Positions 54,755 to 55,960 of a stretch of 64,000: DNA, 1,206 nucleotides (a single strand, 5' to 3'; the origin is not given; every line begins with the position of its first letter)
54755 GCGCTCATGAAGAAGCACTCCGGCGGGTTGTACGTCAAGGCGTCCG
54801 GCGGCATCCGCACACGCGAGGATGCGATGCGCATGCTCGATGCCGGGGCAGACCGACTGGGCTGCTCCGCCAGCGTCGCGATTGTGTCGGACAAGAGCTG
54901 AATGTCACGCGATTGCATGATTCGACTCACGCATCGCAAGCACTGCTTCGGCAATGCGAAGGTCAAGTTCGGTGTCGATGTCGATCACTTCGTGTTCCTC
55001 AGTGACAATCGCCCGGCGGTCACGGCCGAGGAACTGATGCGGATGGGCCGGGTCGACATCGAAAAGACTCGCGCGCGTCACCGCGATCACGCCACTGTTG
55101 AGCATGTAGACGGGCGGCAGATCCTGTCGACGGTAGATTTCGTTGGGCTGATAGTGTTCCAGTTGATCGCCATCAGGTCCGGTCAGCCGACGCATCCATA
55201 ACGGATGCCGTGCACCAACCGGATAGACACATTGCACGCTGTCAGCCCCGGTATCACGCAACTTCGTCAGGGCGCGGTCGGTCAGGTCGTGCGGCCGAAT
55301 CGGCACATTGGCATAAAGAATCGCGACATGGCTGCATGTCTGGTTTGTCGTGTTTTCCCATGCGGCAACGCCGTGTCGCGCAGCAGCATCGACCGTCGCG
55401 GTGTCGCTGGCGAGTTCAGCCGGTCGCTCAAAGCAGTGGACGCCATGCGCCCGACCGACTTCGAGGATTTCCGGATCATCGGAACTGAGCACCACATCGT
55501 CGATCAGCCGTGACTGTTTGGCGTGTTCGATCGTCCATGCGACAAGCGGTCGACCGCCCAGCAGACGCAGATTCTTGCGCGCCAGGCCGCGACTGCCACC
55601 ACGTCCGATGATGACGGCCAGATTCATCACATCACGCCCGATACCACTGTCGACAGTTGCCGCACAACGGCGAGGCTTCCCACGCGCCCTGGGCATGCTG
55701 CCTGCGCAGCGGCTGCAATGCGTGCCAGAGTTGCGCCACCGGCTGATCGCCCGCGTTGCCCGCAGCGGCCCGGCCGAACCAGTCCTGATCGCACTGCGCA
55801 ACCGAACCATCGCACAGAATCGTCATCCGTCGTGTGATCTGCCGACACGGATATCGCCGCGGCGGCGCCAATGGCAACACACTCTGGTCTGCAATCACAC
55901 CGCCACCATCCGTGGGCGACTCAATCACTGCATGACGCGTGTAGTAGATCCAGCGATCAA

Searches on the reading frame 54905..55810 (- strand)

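Call 74: search_protein_families(library=ncbifam, proteins=[window:54905-55810:-], max_evalue=0.00001)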
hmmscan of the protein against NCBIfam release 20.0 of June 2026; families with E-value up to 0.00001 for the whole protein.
window:54905-55810:- (301 aa): 4 families
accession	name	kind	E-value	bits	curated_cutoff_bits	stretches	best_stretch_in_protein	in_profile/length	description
TIGR03584.1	PseF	equivalog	2.3e-30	105.9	205.7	1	64-290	1-219/222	pseudaminic acid cytidylyltransferase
NF003952.0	PRK05450.1-5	subfamily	1.4e-09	37.4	193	1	64-148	4-88/250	3-deoxy-manno-octulosonate cytidylyltransferase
NF010933.0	PRK14353.1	equivalog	3.4e-06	26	505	0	76-251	22-186/453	bifunctional UDP-N-acetylglucosamine diphosphorylase/glucosamine-1-phosphate N-acetyltransferase GlmU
NF003950.0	PRK05450.1-3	subfamily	7.9e-06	25.4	234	0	65-146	5-87/248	3-deoxy-manno-octulosonate cytidylyltransferase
